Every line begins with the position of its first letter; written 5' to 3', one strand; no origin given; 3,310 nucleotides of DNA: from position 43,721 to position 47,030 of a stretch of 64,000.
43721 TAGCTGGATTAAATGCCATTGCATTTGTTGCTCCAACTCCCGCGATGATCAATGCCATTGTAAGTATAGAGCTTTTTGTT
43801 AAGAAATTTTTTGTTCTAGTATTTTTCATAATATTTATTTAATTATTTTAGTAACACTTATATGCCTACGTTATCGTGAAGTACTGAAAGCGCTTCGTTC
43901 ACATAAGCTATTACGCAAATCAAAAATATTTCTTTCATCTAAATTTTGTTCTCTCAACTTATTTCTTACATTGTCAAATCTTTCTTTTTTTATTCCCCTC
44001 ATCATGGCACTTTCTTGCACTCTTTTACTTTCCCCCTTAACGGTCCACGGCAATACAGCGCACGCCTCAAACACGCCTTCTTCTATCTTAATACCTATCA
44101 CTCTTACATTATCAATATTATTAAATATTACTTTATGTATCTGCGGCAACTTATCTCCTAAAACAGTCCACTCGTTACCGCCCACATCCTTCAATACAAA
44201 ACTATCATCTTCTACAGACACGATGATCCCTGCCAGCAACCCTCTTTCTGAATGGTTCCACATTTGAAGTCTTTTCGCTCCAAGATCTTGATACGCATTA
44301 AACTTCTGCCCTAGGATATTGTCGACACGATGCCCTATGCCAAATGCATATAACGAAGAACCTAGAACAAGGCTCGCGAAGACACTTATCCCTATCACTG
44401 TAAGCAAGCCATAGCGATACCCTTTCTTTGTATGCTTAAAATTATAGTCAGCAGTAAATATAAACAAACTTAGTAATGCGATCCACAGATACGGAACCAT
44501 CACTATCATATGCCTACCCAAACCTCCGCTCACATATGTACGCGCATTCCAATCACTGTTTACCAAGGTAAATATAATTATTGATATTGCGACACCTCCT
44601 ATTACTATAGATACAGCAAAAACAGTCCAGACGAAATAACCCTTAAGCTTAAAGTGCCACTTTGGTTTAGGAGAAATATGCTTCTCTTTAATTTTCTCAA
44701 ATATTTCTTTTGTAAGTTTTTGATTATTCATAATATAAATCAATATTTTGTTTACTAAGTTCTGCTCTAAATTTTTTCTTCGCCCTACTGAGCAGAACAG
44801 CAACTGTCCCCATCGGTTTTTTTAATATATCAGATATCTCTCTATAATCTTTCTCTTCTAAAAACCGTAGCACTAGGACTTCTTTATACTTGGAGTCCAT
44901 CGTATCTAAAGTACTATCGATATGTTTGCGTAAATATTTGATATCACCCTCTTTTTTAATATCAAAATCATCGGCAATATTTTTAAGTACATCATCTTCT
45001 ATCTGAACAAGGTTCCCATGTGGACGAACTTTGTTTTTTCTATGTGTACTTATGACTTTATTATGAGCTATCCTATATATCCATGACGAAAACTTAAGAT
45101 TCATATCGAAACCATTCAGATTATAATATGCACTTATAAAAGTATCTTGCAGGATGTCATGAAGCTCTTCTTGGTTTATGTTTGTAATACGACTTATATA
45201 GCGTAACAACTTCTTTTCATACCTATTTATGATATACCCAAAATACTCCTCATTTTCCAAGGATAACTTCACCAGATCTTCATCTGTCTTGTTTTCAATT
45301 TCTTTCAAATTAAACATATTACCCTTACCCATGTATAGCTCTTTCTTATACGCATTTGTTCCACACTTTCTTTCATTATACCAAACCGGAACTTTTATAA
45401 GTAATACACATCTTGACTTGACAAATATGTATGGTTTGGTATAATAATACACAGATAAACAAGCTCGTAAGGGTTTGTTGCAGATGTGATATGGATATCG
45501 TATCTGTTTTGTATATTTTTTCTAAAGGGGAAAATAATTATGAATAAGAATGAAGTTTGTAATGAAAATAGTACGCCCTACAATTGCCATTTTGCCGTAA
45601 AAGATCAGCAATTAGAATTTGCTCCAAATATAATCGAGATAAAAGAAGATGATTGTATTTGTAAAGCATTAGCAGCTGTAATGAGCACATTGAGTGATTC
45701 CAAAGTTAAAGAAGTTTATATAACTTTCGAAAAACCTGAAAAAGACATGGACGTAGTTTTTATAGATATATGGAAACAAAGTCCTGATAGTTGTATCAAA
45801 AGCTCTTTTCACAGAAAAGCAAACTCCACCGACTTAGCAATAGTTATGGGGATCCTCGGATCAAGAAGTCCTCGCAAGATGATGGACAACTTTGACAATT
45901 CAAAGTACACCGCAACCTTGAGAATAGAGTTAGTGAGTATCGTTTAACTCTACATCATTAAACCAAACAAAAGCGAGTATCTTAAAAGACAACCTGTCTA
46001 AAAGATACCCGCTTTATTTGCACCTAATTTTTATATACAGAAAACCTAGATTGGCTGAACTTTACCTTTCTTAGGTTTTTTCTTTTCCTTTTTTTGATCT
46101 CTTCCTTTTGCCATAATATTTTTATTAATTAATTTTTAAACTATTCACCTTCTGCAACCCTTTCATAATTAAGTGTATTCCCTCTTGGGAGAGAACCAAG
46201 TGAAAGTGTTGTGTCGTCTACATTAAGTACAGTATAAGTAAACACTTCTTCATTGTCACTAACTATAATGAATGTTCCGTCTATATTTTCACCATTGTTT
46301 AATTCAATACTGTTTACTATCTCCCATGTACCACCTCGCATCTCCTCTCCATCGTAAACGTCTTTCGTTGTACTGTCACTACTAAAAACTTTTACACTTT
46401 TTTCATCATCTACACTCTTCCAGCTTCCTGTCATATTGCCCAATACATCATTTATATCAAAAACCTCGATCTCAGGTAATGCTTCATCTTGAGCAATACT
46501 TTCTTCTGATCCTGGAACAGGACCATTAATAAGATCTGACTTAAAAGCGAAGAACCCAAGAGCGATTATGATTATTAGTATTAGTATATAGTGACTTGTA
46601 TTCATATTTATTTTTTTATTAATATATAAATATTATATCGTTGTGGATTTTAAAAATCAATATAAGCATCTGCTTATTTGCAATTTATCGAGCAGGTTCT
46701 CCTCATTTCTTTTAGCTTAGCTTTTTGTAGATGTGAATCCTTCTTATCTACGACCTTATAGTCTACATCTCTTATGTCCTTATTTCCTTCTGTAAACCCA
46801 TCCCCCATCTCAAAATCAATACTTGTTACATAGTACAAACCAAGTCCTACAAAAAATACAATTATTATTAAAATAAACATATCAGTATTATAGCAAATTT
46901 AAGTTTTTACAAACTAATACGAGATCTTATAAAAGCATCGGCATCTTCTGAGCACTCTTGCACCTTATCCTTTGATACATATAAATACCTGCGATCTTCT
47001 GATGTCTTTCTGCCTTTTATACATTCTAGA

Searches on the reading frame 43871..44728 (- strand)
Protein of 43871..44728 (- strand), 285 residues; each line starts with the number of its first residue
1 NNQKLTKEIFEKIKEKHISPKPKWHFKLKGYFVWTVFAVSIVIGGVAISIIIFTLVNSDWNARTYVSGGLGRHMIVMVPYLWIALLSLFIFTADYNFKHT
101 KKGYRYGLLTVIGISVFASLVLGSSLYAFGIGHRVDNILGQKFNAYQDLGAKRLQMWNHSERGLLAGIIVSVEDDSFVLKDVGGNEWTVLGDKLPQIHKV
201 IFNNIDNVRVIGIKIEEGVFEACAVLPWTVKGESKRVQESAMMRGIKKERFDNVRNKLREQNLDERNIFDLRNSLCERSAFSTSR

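Call 10: search_protein_families(library=pfam, proteins=[window:43871-44728:-], max_evalue=0.1)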
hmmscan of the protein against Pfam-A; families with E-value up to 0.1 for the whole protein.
window:43871-44728:- (285 aa): 1 family
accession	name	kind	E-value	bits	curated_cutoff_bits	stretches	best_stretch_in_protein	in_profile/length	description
PF13812.12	PPR_3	-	0.099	13.2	25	0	2-20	30-48/63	Pentatricopeptide repeat domain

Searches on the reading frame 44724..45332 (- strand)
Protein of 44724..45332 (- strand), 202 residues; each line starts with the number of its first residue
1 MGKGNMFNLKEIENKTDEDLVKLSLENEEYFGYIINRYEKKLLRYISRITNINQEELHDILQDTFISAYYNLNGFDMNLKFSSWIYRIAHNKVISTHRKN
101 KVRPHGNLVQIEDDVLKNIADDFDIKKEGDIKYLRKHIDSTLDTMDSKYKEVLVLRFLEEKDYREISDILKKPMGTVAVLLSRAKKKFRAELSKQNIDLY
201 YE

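Call 10: search_protein_families(library=pfam, proteins=[window:44724-45332:-], max_evalue=0.1)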
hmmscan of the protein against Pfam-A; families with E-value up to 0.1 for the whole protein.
window:44724-45332:- (202 aa): 6 families
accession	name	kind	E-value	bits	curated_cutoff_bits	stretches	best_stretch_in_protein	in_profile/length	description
PF04542.20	Sigma70_r2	-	4.9e-13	49.1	24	1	35-101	2-69/71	Sigma-70 region 2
PF08281.18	Sigma70_r4_2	-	4.7e-12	45.8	25.7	1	138-187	4-53/54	Sigma-70, region 4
PF04545.22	Sigma70_r4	-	3.5e-07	30.1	24.1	1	142-189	2-49/50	Sigma-70, region 4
PF09218.15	DUF1959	-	0.019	15.6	24.3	0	36-65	8-37/116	Domain of unknown function (DUF1959)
PF24850.1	CC_BshC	-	0.05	13.9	27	1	8-57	59-108/159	Bacillithiol biosynthesis BshC, C-terminal coiled-coil domain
PF22560.2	GMT-wHTH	-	0.073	14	27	0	31-66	17-57/82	GMT-like wHTH domain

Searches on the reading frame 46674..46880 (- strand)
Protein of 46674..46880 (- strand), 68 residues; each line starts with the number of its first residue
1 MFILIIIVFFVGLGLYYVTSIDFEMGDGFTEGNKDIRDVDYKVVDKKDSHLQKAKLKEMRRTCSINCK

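Call 10: search_protein_families(library=pfam, proteins=[window:46674-46880:-], max_evalue=0.1)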
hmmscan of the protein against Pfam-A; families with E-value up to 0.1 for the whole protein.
window:46674-46880:- (68 aa): 1 family
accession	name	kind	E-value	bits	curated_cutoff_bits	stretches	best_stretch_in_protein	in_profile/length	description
PF19470.4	DUF6007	-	0.0088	16.4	26.7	1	2-21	38-57/65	Family of unknown function (DUF6007)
